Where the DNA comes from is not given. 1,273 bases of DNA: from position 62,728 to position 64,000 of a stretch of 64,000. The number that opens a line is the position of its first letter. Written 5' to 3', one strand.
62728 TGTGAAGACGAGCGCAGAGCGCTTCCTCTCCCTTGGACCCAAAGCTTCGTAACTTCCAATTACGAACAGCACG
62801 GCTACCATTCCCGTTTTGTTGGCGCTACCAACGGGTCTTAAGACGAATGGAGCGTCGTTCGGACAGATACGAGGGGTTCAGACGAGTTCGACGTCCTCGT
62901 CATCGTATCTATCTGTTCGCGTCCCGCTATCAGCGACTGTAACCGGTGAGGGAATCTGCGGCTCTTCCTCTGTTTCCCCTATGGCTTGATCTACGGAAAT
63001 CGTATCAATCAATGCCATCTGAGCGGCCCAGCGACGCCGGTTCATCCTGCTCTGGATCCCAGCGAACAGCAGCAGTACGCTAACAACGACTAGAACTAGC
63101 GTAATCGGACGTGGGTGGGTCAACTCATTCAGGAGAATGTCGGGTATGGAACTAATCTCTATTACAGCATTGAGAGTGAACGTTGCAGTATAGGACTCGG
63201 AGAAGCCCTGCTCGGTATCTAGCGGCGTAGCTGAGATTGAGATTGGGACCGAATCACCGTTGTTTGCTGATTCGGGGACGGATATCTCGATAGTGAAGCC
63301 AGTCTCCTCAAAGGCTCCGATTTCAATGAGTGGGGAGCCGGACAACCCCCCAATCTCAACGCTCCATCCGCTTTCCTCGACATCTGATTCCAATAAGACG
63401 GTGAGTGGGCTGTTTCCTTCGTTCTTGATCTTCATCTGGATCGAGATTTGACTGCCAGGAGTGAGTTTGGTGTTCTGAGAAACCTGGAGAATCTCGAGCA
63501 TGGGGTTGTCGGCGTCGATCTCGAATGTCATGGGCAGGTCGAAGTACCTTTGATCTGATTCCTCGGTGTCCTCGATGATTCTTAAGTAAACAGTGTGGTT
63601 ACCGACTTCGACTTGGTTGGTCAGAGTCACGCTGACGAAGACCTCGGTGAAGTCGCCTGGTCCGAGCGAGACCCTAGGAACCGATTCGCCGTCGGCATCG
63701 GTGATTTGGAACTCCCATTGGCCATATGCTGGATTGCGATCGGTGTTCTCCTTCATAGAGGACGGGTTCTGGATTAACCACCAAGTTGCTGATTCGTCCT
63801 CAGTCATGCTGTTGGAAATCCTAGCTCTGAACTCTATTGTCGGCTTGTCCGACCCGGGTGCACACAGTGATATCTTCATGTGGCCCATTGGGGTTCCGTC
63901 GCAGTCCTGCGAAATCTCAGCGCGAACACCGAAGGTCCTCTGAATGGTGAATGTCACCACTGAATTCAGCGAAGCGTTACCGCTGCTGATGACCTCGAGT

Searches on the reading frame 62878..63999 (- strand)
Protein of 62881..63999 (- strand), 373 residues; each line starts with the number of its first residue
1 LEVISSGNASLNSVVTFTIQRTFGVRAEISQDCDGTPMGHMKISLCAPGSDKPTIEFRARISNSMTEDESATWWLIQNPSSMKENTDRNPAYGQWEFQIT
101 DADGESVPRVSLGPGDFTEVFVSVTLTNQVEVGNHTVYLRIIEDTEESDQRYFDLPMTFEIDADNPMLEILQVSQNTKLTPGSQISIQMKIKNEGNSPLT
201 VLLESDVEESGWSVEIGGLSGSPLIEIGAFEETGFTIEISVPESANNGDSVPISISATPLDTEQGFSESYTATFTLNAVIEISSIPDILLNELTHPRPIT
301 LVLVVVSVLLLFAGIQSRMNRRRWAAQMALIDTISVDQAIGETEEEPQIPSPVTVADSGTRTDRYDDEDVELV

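Call 9: search_protein_families(library=pfam, proteins=[window:62878-63960:-], max_evalue=0.001)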
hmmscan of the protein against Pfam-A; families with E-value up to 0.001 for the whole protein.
window:62878-63960:- (360 aa): 2 families
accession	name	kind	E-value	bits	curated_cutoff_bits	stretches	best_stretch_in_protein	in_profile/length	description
PF10633.15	NPCBM_assoc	-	6.1e-06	26.8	24.4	0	167-236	2-68/78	NPCBM-associated, NEW3 domain of alpha-galactosidase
PF11614.14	FixG_C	-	0.00015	22.3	25.6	0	175-262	36-117/119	IG-like fold at C-terminal of FixG, putative oxidoreductase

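Call 80: find_homologous_proteins(query=window:62881-63999:-, max_evalue=1e-10)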
Query window:62881-63999:- (373 aa): 61 proteins with E <= 1e-10 among 3200 candidates.
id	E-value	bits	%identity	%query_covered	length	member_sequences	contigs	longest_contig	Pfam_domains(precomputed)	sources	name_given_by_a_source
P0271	5.3e-202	688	93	90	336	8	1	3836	-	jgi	jgi:hypothetical protein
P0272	3.1e-186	636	95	83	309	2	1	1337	-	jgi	jgi:hypothetical protein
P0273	5.2e-177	606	70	100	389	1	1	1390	-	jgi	jgi:hypothetical protein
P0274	2.3e-176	604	72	95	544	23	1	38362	-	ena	-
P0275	2.6e-176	604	71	100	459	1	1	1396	-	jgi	-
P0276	1.0e-157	543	71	89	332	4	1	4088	-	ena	-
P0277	4.9e-156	537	63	98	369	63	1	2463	-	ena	-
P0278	1.0e-152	526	69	89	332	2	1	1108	-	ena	-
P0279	1.1e-151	523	62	95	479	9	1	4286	PF10633.16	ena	-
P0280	4.0e-151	521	62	95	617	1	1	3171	PF10633.16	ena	-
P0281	3.2e-150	518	61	100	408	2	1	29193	PF11614.15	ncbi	ncbi:MAG: hypothetical protein ACI9EM_000637, partial [Candidatus Thalassarchaeaceae archaeon]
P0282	2.7e-149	515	60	95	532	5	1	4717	PF10633.16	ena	-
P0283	1.7e-148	512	64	90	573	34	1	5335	PF10633.16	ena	-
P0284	4.4e-148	511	59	100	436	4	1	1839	-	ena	-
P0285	4.6e-148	511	64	90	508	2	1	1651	PF10633.16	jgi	-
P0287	5.2e-147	507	60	95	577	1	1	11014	-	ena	-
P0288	8.1e-147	507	60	95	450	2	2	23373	PF10633.16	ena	-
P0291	5.0e-144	498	59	100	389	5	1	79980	PF11614.15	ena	-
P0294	1.0e-137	477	58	100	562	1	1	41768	-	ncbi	-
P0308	8.4e-108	379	49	100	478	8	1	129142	PF11614.15,PF10633.16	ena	-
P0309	7.6e-102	359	55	83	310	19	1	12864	-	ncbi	-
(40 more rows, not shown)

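Call 81: find_encoding_contigs(protein=P0308, flank=1500, max_places=3)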
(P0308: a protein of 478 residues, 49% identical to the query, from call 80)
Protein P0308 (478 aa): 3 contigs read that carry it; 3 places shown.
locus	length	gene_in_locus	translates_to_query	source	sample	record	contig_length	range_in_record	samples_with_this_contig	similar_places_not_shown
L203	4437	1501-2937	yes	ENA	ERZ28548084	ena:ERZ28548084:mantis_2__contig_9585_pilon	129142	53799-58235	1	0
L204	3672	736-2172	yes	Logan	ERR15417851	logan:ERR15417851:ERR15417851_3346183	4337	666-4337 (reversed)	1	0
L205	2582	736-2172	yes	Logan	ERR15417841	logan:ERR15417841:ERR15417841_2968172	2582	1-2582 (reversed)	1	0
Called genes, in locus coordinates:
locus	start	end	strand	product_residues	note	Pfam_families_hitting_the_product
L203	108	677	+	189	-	-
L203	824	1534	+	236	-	-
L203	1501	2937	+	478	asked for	PF10633:NPCBM_assoc (weak), PF11614:FixG_C (weak)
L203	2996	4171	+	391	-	PF18884:TSP3_bac (faint)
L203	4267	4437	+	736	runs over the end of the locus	PF18884:TSP3_bac (faint), PF01841:Transglut_core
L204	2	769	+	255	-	?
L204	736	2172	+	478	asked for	PF10633:NPCBM_assoc (weak), PF11614:FixG_C (weak)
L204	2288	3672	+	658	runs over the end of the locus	PF18884:TSP3_bac (faint)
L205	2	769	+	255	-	?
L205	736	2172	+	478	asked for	PF10633:NPCBM_assoc (weak), PF11614:FixG_C (weak)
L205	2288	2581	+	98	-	?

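Call 82: find_encoding_contigs(protein=P0291, flank=1500, max_places=3)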
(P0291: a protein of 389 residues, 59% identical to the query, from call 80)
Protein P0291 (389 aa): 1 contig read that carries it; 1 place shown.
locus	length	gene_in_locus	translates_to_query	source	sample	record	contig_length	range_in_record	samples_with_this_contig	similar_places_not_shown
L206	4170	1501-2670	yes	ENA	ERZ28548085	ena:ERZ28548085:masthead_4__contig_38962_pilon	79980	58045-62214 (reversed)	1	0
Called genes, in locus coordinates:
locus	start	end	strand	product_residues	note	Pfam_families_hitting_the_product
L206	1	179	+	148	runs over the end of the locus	-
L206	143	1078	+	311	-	-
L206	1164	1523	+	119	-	-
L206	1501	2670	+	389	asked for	PF11614:FixG_C (faint)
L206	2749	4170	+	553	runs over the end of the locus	PF18884:TSP3_bac (faint)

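Call 83: find_encoding_contigs(protein=P0294, flank=1500, max_places=3)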
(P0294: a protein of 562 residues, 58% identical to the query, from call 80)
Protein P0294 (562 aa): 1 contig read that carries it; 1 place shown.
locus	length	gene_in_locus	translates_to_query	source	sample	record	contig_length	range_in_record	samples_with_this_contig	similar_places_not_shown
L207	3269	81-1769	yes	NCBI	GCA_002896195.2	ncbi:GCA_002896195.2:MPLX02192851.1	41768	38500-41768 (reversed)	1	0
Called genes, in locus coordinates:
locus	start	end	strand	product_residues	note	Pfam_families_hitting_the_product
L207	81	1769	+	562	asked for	-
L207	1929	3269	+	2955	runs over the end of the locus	PF18884:TSP3_bac (faint), PF01841:Transglut_core, PF16640:Big_3_5 (faint), PF13559:DUF4129 (weak)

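Call 84: find_encoding_contigs(protein=P0274, flank=1500, max_places=3)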
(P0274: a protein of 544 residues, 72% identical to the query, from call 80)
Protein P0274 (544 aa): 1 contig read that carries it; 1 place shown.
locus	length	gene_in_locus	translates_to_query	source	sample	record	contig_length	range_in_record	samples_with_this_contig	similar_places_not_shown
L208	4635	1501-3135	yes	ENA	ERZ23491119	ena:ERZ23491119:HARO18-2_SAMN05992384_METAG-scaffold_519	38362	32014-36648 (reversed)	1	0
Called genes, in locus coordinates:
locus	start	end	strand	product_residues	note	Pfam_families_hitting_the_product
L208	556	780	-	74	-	-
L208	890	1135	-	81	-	-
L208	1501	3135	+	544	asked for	-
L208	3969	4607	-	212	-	-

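Call 85: find_encoding_contigs(protein=P0281, flank=1500, max_places=3)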
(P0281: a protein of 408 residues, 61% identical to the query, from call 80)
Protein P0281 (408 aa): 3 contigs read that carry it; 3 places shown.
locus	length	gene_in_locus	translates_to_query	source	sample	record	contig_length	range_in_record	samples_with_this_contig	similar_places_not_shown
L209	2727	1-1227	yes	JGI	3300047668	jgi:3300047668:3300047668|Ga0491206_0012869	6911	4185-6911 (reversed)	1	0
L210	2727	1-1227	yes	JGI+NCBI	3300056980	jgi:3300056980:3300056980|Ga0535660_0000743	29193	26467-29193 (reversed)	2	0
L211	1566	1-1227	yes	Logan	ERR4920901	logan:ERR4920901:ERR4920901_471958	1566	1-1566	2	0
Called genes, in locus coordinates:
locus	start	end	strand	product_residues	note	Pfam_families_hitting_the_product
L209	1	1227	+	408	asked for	PF11614:FixG_C (faint)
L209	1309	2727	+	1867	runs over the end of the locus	?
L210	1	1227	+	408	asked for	PF11614:FixG_C (faint)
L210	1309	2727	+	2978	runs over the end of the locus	PF18884:TSP3_bac (faint), PF01841:Transglut_core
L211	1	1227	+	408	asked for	PF11614:FixG_C (faint)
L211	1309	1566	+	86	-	?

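Call 86: find_encoding_contigs(protein=P0288, flank=1500, max_places=3)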
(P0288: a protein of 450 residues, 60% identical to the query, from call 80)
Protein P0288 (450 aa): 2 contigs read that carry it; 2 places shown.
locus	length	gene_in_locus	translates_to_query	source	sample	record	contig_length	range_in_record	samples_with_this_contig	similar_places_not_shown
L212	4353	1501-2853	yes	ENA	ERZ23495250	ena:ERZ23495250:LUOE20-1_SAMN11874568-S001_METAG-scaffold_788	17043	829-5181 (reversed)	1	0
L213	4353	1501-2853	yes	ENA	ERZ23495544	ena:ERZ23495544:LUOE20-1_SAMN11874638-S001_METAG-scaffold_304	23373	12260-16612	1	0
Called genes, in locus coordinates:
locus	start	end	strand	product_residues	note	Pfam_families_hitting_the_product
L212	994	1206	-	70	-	-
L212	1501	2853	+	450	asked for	PF10633:NPCBM_assoc (faint)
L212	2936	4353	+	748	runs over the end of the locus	?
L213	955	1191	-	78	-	-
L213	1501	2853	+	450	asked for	PF10633:NPCBM_assoc (faint)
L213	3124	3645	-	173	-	-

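Call 87: find_encoding_contigs(protein=P0309, flank=1500, max_places=3)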
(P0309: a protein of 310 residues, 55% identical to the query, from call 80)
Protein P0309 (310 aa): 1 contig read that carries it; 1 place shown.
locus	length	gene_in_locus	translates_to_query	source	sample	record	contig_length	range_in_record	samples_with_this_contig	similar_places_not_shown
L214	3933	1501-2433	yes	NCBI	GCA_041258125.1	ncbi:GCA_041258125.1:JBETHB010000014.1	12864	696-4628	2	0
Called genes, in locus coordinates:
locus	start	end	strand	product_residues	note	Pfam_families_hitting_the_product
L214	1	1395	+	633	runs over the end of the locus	-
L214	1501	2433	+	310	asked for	-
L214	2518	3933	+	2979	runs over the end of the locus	PF18884:TSP3_bac (faint), PF01841:Transglut_core, PF16640:Big_3_5 (faint), PF13559:DUF4129 (weak)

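Call 88: find_encoding_contigs(protein=P0287, flank=1500, max_places=3)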
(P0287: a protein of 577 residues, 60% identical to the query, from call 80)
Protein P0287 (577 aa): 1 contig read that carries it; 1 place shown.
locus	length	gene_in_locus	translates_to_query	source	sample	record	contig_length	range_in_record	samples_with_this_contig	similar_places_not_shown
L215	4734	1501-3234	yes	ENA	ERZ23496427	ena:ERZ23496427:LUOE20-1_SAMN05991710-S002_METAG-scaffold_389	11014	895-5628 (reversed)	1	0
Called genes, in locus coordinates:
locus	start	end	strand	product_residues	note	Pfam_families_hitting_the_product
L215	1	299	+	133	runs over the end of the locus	PF02152:FolB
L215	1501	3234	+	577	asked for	-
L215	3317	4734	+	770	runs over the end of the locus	?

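Call 92: find_homologous_proteins(query=P0308, max_evalue=0.00001)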
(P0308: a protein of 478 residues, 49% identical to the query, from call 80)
Query P0308 (478 aa): 64 proteins with E <= 0.00001 among 8000 candidates.
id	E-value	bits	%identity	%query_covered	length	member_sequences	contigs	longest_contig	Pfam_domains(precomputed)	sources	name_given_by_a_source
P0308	0.0e+0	1045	100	100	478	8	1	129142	PF11614.15,PF10633.16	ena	-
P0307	7.4e-260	880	88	92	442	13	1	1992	PF11614.15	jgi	-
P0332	9.8e-176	603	87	66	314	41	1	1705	PF11614.15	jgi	jgi:hypothetical protein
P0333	2.3e-173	595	90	61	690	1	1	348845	-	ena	-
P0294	3.7e-170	585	56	100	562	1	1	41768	-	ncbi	-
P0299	9.6e-170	583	56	100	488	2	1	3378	-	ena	-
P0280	7.8e-166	571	56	94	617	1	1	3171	PF10633.16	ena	-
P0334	1.9e-165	569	56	94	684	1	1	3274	-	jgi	-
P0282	2.0e-164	566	56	94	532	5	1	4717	PF10633.16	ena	-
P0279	4.7e-164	565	57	91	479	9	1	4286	PF10633.16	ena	-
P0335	5.0e-163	561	57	93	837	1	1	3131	PF10633.16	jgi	jgi:hypothetical protein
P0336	5.4e-163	561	57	93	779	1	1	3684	PF10633.16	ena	-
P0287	1.4e-162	560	55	94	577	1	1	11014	-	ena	-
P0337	4.8e-162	558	55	94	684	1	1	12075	PF10633.16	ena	-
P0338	8.2e-162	557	55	94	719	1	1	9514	PF10633.16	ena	-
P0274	5.5e-152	525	51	97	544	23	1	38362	-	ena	-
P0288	1.1e-150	521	55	86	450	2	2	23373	PF10633.16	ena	-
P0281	1.3e-118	415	49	83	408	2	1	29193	PF11614.15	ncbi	ncbi:MAG: hypothetical protein ACI9EM_000637, partial [Candidatus Thalassarchaeaceae archaeon]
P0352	4.7e-111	390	44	91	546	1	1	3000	-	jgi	jgi:hypothetical protein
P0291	8.5e-110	386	48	80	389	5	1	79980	PF11614.15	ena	-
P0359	5.3e-74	268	38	80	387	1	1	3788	-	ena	-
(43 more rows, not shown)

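Call 93: find_encoding_contigs(protein=P0359, flank=1500, max_places=2)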
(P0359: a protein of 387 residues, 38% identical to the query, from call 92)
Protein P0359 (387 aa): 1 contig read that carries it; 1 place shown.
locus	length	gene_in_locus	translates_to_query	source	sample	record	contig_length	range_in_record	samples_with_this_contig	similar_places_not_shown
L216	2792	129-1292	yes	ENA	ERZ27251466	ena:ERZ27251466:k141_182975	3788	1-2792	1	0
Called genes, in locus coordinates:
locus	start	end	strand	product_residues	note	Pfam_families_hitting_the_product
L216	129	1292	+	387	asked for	-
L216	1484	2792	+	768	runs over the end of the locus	?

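Call 94: find_encoding_contigs(protein=P0352, flank=1500, max_places=2)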
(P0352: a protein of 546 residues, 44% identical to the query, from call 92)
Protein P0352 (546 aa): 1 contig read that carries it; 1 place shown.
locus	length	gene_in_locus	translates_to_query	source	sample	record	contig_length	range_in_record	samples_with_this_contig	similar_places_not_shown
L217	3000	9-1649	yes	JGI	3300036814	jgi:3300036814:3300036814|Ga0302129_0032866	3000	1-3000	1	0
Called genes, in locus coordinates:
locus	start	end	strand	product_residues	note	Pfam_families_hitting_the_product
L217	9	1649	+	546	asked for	-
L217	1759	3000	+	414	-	?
